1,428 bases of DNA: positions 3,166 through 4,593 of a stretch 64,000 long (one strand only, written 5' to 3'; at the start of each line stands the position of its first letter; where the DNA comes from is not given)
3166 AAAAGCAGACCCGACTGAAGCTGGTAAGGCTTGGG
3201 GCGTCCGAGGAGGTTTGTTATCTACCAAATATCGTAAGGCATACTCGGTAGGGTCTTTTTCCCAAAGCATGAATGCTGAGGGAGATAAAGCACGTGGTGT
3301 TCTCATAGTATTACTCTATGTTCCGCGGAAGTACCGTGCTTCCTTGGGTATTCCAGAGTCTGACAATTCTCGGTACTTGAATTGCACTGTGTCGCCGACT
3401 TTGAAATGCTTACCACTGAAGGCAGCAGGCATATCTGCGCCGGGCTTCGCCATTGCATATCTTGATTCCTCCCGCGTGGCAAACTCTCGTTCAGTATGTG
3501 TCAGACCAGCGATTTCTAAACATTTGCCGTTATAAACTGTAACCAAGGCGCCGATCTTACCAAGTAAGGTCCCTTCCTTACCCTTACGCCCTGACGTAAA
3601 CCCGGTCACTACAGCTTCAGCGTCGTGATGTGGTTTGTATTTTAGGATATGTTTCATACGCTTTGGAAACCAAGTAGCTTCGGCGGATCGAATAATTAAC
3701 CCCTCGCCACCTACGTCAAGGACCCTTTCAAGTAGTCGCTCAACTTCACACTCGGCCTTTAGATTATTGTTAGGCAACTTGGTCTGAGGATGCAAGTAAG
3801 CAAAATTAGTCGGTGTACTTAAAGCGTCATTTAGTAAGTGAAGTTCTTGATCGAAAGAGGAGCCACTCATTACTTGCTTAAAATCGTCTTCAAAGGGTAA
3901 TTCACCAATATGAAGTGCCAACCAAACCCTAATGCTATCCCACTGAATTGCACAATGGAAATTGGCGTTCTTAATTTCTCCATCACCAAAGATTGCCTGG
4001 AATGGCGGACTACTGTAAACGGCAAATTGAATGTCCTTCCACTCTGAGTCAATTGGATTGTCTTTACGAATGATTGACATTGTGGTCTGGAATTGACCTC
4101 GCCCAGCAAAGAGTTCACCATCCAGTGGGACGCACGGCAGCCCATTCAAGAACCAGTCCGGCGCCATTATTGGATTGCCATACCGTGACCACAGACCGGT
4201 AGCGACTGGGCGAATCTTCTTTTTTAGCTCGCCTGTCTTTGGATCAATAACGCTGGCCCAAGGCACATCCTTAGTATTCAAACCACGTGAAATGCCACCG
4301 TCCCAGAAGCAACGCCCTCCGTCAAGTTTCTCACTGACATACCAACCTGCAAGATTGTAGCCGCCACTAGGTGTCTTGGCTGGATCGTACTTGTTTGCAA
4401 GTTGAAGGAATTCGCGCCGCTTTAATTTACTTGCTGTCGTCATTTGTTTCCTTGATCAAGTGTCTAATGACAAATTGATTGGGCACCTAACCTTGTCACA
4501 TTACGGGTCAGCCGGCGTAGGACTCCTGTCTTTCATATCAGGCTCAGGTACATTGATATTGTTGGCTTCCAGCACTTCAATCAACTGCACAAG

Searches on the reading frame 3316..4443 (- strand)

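Call 78: search_protein_families(library=pfam, proteins=[window:3316-4443:-], max_evalue=0.001)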
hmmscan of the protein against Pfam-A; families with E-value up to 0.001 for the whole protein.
window:3316-4443:- (375 aa): 2 families
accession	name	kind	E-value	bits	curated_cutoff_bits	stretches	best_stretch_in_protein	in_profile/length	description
PF14743.12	DNA_ligase_OB_2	-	7.3e-06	26.3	28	1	291-373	4-64/66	DNA ligase OB-like domain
PF01068.26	DNA_ligase_A_M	-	0.00015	22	26.2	1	225-270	158-204/204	ATP dependent DNA ligase domain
